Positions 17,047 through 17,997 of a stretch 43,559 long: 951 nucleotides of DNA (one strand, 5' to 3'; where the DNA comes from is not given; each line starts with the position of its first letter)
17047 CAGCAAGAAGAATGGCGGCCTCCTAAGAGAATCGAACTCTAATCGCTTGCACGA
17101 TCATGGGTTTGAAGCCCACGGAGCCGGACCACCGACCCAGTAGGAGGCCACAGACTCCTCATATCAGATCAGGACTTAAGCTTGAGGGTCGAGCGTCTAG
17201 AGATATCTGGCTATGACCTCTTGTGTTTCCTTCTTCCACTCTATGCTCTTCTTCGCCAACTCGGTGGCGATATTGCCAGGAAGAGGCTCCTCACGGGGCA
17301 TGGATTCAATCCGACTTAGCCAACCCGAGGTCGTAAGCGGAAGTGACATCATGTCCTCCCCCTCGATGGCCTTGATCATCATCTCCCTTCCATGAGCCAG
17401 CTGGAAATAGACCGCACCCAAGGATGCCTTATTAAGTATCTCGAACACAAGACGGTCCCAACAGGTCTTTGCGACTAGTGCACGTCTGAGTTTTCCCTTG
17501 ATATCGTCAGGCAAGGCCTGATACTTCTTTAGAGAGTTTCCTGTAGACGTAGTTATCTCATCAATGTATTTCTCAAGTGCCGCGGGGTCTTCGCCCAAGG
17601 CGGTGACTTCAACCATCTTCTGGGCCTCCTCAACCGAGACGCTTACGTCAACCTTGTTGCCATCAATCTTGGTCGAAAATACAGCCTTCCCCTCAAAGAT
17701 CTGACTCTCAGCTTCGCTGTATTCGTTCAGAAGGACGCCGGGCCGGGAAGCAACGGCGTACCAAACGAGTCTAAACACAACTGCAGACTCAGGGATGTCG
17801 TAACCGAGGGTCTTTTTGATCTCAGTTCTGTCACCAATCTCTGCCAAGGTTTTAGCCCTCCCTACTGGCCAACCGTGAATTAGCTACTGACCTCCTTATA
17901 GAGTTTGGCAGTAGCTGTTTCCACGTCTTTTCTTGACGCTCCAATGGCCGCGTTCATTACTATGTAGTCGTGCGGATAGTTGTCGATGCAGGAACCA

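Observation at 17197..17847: Uncharacterised 216-aa gene embedded in the selB-spcS-tRNA(Sec) operon: candidate novel Sec-pathway factor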

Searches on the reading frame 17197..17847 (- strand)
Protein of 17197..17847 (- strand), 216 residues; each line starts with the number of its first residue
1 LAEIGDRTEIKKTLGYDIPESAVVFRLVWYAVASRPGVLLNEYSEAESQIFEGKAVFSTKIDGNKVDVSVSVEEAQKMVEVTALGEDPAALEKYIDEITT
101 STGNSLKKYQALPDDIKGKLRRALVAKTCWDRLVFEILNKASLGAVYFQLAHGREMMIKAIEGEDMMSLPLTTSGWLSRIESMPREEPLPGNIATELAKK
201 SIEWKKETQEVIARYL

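Call 4: search_protein_families(library=pfam, proteins=[window:17197-17847:-], max_evalue=1)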
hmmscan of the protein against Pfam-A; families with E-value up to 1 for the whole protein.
window:17197-17847:- (216 aa): 0 families

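Call 5: search_protein_families(library=ncbifam, proteins=[window:17197-17847:-], max_evalue=1)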
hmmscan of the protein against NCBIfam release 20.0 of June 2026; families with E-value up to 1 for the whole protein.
window:17197-17847:- (216 aa): 1 family
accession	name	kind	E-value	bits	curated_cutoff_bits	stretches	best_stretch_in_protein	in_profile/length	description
NF045535.1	Sel_Asgard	equivalog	9.2e-69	231.3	132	1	19-212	3-194/195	putative selenocysteine system protein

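Call 8: find_homologous_proteins(query=window:17197-17847:-)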
Query window:17197-17847:- (216 aa): 327 proteins with E <= 0.001 among 939 candidates; the best 120 are listed.
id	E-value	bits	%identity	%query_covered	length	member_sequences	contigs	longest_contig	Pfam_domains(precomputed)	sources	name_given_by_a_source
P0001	3.2e-135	466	100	100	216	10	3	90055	-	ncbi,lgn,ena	-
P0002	2.9e-122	423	90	100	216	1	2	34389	-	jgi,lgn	jgi:hypothetical protein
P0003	6.3e-121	419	88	100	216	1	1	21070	-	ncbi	-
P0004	7.7e-121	419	89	100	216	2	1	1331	-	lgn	-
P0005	3.4e-119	413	88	100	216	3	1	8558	-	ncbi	ncbi:MAG: hypothetical protein ACFFCK_06975 [Promethearchaeota archaeon]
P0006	2.4e-116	404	86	100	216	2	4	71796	-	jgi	jgi:hypothetical protein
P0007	1.4e-95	336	73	100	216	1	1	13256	-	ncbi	ncbi:MAG: hypothetical protein ACFFD9_01330 [Candidatus Thorarchaeota archaeon]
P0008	6.1e-95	334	71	99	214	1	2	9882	-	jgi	jgi:hypothetical protein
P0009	3.0e-94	332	72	100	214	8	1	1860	-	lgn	-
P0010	3.1e-94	332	70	100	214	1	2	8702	-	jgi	jgi:hypothetical protein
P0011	3.2e-94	332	72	100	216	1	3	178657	-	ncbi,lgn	ncbi:MAG: hypothetical protein ACE5H4_00175 [Candidatus Thorarchaeota archaeon]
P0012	4.6e-94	331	70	100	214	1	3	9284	-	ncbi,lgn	-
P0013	7.0e-94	331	71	100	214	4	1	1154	-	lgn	-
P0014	9.6e-94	330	70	100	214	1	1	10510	-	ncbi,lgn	ncbi:MAG: hypothetical protein ACFFEU_09270 [Candidatus Thorarchaeota archaeon]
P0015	1.1e-93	330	70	100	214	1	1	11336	-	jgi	jgi:hypothetical protein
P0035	5.9e-85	302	65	100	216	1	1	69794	-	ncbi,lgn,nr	ncbi:MAG: hypothetical protein EAX95_08685 [Candidatus Thorarchaeota archaeon]|nr:hypothetical prote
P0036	2.8e-84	299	64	100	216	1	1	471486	-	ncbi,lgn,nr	ncbi:MAG: hypothetical protein EAX81_01520 [Candidatus Thorarchaeota archaeon]|nr:hypothetical prote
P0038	1.3e-83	297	65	100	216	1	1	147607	-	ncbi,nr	ncbi:MAG: hypothetical protein GF411_02285 [Candidatus Lokiarchaeota archaeon]|nr:hypothetical prote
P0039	1.6e-82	294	63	100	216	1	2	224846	-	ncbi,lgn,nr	ncbi:MAG: hypothetical protein BAJATHORv1_50039 [Candidatus Thorarchaeota archaeon]|nr:MAG: hypothet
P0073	2.8e-75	270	60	98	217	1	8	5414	-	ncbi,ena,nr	ncbi:MAG: hypothetical protein ThorAB25_25080 [Candidatus Thorarchaeota archaeon AB_25]|nr:MAG: hypo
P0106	2.9e-73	263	58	98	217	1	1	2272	-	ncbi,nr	ncbi:MAG: hypothetical protein KAR03_04540 [Candidatus Thorarchaeota archaeon]|nr:hypothetical prote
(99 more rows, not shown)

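Call 16: find_related_loci(query=A1, collection=genome_contigs, flank=10000)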
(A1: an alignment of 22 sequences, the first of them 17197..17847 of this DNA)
Query A1 (216 aa) in genome_contigs; peptide patterns used: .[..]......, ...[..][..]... (x = any residue, [..] = any of these).
188 stretches matched a pattern; 71 encode a relative of the query (tblastn E <= 1e-3); 69 distinct loci.
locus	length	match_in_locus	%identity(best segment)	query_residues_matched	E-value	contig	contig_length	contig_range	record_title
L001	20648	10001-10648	91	1-216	8e-134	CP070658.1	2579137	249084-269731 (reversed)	MAG: Candidatus Thorarchaeota archaeon isolate bin8 chromosome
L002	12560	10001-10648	73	1-216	4e-104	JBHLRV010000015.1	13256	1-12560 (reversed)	MAG: Candidatus Thorarchaeota archaeon isolate TM2M.101 TM2M.101@9322, whole genome shotgun sequence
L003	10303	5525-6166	72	1-216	6e-103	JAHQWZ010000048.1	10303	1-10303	MAG: Candidatus Thorarchaeota archaeon isolate WORH6 WOR136_NODE_679_length_10303_cov_2.5575_ID_1357, whole genome shotg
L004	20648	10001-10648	72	1-216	2e-102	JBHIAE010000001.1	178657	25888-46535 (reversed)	MAG: Candidatus Thorarchaeota archaeon isolate K_3_bin.28 NODE_1_length_178657_cov_21.656779, whole genome shotgun seque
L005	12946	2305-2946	71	1-216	1e-101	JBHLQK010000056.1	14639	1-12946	MAG: Candidatus Thorarchaeota archaeon isolate LCG1B.545 LCG1B.545@24804, whole genome shotgun sequence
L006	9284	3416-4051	71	3-216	2e-101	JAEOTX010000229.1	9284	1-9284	MAG: Candidatus Thorarchaeota archaeon isolate YT5_051 k127_48306139, whole genome shotgun sequence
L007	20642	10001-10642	67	1-216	6e-97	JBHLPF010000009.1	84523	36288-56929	MAG: Promethearchaeota archaeon isolate DZ3S.43 DZ3S.43@515, whole genome shotgun sequence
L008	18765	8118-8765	67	1-216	1e-94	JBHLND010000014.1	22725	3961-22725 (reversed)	MAG: Promethearchaeota archaeon isolate DZ2S.152 DZ2S.152@6743, whole genome shotgun sequence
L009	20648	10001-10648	64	1-216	2e-92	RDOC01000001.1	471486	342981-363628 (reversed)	MAG: Candidatus Thorarchaeota archaeon isolate SZ_4_bin3.344 NODE_1_length_471486_cov_11.540032, whole genome shotgun se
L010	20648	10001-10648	65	1-216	8e-92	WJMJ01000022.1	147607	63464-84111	MAG: Promethearchaeota archaeon isolate RBin_111 k141_474662, whole genome shotgun sequence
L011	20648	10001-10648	63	1-216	7e-90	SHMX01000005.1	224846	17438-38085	MAG: Candidatus Thorarchaeota archaeon isolate BC 1189500005, whole genome shotgun sequence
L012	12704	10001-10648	60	1-216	3e-85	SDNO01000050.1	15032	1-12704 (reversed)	MAG: Candidatus Thorarchaeota archaeon isolate TEKIR_12S Tekir-sed17-9784, whole genome shotgun sequence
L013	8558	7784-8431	88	1-216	9e-128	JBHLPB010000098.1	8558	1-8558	MAG: Promethearchaeota archaeon isolate DZ3S.363 DZ3S.363@31254, whole genome shotgun sequence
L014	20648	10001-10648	59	1-216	9e-84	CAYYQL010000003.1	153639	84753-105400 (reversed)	MAG TPA_asm: uncultured archaeon isolate SRP141376_co1_28 genome assembly, contig: NODE_205_length_153639_cov_101.318282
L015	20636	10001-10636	60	6-216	8e-84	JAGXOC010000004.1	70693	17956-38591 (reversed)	MAG: Candidatus Thorarchaeota archaeon isolate bin66 NODE_4_length_70693_cov_15.323020, whole genome shotgun sequence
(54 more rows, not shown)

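Call 19: predict_structure(alignment_id=A1)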
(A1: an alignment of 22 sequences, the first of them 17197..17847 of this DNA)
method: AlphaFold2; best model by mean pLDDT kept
length: 216 residues; sequences in the alignment: 22
mean_pLDDT: 88.1   pTM: 0.86
mean pLDDT of the five models: 88.1, 73.1, 72.6, 70.8, 68.4
residues with pLDDT >= 90: 136; 70-90: 58; 50-70: 17; < 50: 5
segments of 3 or more residues with pLDDT < 50: 1-3
pLDDT, mean of each block of 10 residues (from residue 1): 65 94 97 93 85 95 94 93 94 96 96 95 96 93 89 90 69 60 81 84 89 91
secondary structure, 60 per line:
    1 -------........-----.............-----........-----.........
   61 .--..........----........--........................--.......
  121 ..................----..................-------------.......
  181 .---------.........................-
elements in order: E8-15 H21-33 E39-46 E52-61 E64-73 E78-85 H88-111 H114-138 H143-160 H174-181 H191-215

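Call 21: search_protein_representatives(alignment_id=A1)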
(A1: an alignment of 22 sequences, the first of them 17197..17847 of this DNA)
Query: 22 sequences, 216 profile positions. Proteins with E-value up to 0.001 (for the whole library): 29; up to 1e-10: 17; up to 1e-30: 7. The best 29 are listed.
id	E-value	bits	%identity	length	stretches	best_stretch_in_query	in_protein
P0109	1.8e-99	347.8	-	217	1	2-216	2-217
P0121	5.1e-68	245.0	-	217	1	1-216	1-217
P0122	9.3e-55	201.7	-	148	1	1-148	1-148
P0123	6.5e-51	189.2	-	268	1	82-216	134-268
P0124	1.1e-45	172.1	-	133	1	1-122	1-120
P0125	1.5e-41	158.6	-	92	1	126-216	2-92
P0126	1.6e-31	125.8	-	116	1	1-116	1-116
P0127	4.2e-28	114.6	-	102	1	1-102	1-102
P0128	2.3e-27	112.2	-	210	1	4-214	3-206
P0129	5.9e-26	107.6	-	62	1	156-216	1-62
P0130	3.8e-21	91.8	-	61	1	156-216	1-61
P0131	3.7e-18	82.1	-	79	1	1-60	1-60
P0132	5.2e-17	78.3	-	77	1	5-70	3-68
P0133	6.7e-14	68.2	-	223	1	6-214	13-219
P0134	1.0e-12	64.3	-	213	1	10-214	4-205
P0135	7.4e-12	61.5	-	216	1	48-210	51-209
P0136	7.4e-12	61.5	-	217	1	9-215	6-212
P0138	7.9e-09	51.6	-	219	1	23-214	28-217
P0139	8.3e-07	45.0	-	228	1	70-207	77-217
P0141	2.1e-06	43.7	-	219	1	54-215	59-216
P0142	1.1e-05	41.3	-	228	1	53-206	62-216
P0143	1.2e-05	41.2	-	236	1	49-207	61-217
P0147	6.2e-05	38.9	-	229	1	71-208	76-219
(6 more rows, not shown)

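Call 23: fold_search(model_id=the predicted structure, library=pdb)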
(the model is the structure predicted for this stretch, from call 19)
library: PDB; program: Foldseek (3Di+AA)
matches with E <= 10: 1332; with E <= 0.001: 0
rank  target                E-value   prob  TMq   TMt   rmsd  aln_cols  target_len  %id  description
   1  6xrf_H                1.4e-03  1.00  0.25  0.36  12.5       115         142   15  EagT6 Tse6 NT complex (released 2020-12-30)
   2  6e8a_A                3.4e-03  1.00  0.29  0.39   8.9       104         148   10  Crystal structure of DcrB from Salmonella enterica at 1.92 Angstroms resolution (released 2018-10-31)
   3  6xrf_G                3.8e-03  1.00  0.25  0.36  12.5       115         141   15  EagT6 Tse6 NT complex (released 2020-12-30)
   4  6xrf_A                4.3e-03  1.00  0.26  0.37  10.9       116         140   16  EagT6 Tse6 NT complex (released 2020-12-30)
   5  6e8a_B                5.3e-03  1.00  0.29  0.40   8.4       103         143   11  Crystal structure of DcrB from Salmonella enterica at 1.92 Angstroms resolution (released 2018-10-31)
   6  3ogd_A                6.5e-03  0.91  0.33  0.27  13.7       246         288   15  AlkA Undamaged DNA Complex: Interrogation of a G*:C base pair (released 2010-09-15)
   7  1tu1_A                7.7e-03  0.99  0.25  0.35  12.6       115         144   15  Crystal Structure of Protein of Unknown Function PA94 from Pseudomonas aeruginosa, Putative Regulator (released 2004-08-03)
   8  4yom_A                9.0e-03  1.00  0.29  0.52   5.1        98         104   16  Structure of SAD kinase (released 2015-12-16)
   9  6y2r_B                1.1e-02  0.69  0.27  0.19  14.7       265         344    8  Escherichia coli R255A RnlA endoribonuclease (single alanine mutant of RnlA) (released 2021-05-12)
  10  6y2p_B                1.2e-02  0.84  0.25  0.17  20.6       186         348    9  Escherichia coli RnlA-RnlB Toxin-Antitoxin System. (released 2021-04-14)
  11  9v6e_A                1.4e-02  0.66  0.29  0.08  17.0       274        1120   12  Cryo-EM structure of human full length KICSTOR complex (state 1) (released 2025-11-12)
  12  2xb3                  1.5e-02  0.99  0.28  0.36   8.9       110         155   12  The Structure of Cyanobacterial PsbP (released 2010-08-25)
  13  9ix8_C                1.6e-02  1.00  0.33  0.17   4.4       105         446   11  Crystallization and structural characterization of phosphopentomutase from the hyperthermophilic archaeon Thermococcus (released 2024-12-18)
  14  6e5d                  1.7e-02  0.96  0.23  0.27   8.5       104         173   16  Crystal structure of LpqN involved in cell envelope biogenesis of Mycobacterium tuberculosis (released 2019-07-24)
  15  3ijt_B                1.8e-02  0.72  0.20  0.28  10.8       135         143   11  Structural Characterization of SMU.440, a Hypothetical Protein from Streptococcus mutans (released 2009-08-25)
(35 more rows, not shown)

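Call 24: list_cluster_members(proteins=[P0121, P0128, P0133, P0134, P0135, P0136, P0138, P0139, P0143, P0147])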
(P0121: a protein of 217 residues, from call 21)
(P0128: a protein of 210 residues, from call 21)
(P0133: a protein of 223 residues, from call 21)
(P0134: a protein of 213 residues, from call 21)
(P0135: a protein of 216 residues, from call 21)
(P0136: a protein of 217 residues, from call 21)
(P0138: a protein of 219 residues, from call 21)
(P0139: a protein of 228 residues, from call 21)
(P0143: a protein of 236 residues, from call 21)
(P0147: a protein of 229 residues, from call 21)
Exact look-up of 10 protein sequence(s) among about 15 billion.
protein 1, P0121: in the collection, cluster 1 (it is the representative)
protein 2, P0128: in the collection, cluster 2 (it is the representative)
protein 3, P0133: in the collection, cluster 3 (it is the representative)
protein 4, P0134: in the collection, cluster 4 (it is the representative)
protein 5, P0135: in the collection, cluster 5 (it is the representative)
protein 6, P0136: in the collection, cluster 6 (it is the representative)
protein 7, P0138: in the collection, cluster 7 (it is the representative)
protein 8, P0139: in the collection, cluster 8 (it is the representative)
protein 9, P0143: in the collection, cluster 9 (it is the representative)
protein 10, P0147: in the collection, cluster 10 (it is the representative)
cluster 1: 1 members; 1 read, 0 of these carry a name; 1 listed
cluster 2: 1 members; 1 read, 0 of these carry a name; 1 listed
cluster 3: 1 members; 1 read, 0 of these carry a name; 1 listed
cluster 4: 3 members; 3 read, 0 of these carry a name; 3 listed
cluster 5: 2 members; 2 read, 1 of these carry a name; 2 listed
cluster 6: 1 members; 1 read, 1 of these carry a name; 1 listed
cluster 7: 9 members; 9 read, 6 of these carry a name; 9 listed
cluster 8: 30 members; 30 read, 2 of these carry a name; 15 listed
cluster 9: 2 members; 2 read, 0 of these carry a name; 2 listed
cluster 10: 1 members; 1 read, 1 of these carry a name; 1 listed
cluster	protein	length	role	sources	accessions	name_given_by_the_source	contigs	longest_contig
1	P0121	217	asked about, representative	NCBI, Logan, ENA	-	-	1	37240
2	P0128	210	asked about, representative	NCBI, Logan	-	-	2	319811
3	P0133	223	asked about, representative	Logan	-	-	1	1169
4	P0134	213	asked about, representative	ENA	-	-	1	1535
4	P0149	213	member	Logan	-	-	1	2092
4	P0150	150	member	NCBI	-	-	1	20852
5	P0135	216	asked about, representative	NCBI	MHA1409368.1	MAG: hypothetical protein ACTSQY_03430 [Candidatus Odinarchaeia archaeon]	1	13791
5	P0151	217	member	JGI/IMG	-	-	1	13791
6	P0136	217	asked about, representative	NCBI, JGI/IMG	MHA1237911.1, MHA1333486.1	MAG: hypothetical protein ACTSSJ_01475 [Candidatus Odinarchaeia archaeon]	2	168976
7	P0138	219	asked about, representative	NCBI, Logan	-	-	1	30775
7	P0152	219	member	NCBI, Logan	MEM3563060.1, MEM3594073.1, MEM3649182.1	MAG: hypothetical protein QXS27_05055 [Candidatus Jordarchaeaceae archaeon]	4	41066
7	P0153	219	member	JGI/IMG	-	hypothetical protein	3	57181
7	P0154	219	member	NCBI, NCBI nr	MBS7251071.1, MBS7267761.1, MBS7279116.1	MAG: hypothetical protein KIH08_10865 [Candidatus Freyarchaeota archaeon] | hypothetical protein [Candidatus Jordarchaeia archaeon]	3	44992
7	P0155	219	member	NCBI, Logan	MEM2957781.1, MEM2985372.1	MAG: hypothetical protein QW261_05820 [Candidatus Jordarchaeaceae archaeon]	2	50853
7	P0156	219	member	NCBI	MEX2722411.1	MAG: hypothetical protein Q6367_000835 [Candidatus Freyarchaeota archaeon]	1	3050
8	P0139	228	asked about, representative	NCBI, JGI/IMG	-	-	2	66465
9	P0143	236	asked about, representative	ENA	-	-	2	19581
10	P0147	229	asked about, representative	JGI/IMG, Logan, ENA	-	hypothetical protein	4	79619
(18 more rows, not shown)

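Call 25: find_encoding_contigs(protein=P0138, flank=10000, max_places=3)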
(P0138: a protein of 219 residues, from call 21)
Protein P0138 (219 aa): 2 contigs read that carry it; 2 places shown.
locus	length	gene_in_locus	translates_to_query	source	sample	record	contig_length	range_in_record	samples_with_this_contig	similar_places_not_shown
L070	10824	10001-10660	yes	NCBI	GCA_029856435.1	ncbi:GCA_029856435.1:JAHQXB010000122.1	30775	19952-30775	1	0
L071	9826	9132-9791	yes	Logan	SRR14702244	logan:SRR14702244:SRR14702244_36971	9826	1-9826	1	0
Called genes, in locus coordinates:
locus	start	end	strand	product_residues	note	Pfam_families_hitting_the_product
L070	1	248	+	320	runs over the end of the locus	PF00696:AA_kinase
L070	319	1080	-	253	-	PF02535:Zip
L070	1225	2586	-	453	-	PF08543:Phos_pyr_kin, PF10120:ThiN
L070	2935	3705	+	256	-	PF01583:APS_kinase (weak), PF08433:KTI12, PF13671:AAA_33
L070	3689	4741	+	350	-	-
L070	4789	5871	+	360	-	-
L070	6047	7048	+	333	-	PF07991:KARI_N, PF01450:KARI_C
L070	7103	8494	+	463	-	PF00009:GTP_EFTU, PF03193:RsgA_GTPase (weak), PF03144:GTP_EFTU_D2, PF21440:aSelB_III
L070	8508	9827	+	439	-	PF05889:SepSecS, PF00155:Aminotran_1_2, PF01041:DegT_DnrJ_EryC1 (weak), PF01212:Beta_elim_lyase (weak)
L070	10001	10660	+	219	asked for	-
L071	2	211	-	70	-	?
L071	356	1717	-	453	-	PF08543:Phos_pyr_kin, PF10120:ThiN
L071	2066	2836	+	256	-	PF01583:APS_kinase (weak), PF08433:KTI12, PF13671:AAA_33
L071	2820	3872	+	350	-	-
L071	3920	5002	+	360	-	-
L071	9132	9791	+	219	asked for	-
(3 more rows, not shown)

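Call 26: find_encoding_contigs(protein=P0136, flank=10000, max_places=3)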
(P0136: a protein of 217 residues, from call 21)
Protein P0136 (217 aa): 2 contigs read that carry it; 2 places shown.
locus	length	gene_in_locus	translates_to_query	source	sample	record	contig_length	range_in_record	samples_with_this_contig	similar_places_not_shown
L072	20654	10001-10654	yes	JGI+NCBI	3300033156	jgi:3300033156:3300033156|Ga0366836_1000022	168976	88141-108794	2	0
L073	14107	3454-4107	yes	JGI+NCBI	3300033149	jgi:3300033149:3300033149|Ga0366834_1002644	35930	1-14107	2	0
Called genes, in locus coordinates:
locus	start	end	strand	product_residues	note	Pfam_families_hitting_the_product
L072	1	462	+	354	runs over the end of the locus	-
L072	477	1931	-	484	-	PF02673:BacA, PF09335:VTT_dom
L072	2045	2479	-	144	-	PF13404:HTH_AsnC-type, PF13412:HTH_24, PF01047:MarR (weak), PF01037:AsnC_trans_reg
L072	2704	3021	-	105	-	PF04077:DsrH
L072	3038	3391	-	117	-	PF02635:DsrE, PF04077:DsrH (faint)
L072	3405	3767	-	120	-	PF02635:DsrE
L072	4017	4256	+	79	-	PF01206:TusA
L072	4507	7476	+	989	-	PF00133:tRNA-synt_1, PF01406:tRNA-synt_1e (faint), PF09334:tRNA-synt_1g, PF08264:Anticodon_1, PF19302:DUF5915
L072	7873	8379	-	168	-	PF02334:RTP (weak), PF03551:PadR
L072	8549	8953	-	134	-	PF13636:Methyltranf_PUA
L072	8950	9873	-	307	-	PF17125:Methyltr_RsmF_N, PF22458:RsmF-B_ferredox (weak), PF01189:Methyltr_RsmB-F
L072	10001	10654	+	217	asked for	-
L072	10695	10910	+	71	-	-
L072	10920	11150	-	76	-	-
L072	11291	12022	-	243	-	-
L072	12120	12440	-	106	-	-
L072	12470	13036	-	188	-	PF02778:tRNA_int_endo_N, PF01974:tRNA_int_endo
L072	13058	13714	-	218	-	PF01865:PhoU_div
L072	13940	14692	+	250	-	PF06745:ATPase (weak)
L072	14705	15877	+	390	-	PF01047:MarR (faint), PF13404:HTH_AsnC-type (faint), PF13412:HTH_24 (faint)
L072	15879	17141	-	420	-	PF18551:TackOD1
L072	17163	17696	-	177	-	PF00025:Arf, PF00071:Ras, PF08477:Roc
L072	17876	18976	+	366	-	PF04670:Gtr1_RagA (faint), PF00025:Arf, PF09439:SRPRB, PF00071:Ras, PF01926:MMR_HSR1 (weak), PF08477:Roc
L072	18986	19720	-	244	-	PF01966:HD (weak)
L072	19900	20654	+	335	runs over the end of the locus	PF01087:GalP_UDP_transf, PF16285:DUF4931_N (weak), PF16268:DUF4921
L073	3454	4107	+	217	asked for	-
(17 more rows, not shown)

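Call 27: find_encoding_contigs(protein=P0139, flank=10000, max_places=3)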
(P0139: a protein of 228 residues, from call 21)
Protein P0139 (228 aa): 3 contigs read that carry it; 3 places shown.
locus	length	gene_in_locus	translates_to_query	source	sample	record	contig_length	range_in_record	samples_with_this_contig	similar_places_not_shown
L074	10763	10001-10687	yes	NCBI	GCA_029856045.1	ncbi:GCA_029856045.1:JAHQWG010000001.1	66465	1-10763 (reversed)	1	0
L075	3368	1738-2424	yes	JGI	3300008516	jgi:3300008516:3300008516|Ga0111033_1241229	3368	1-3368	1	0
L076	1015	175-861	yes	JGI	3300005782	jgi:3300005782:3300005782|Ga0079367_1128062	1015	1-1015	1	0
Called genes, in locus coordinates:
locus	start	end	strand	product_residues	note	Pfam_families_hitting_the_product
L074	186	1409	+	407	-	PF14478:DUF4430 (faint)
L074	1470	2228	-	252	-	PF01209:Ubie_methyltran, PF13847:Methyltransf_31, PF08241:Methyltransf_11, PF08242:Methyltransf_12 (weak), PF13649:Methyltransf_25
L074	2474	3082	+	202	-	-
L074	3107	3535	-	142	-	PF03259:Robl_LC7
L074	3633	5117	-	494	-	PF00009:GTP_EFTU, PF03193:RsgA_GTPase (weak), PF03144:GTP_EFTU_D2, PF21440:aSelB_III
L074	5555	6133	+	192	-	-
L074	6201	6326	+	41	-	-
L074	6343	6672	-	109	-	-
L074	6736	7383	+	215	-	PF00293:NUDIX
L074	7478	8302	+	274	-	PF00378:ECH_1, PF16113:ECH_2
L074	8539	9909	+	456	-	PF05889:SepSecS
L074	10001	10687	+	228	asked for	-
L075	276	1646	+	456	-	PF05889:SepSecS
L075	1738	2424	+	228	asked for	-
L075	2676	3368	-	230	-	?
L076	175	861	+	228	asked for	-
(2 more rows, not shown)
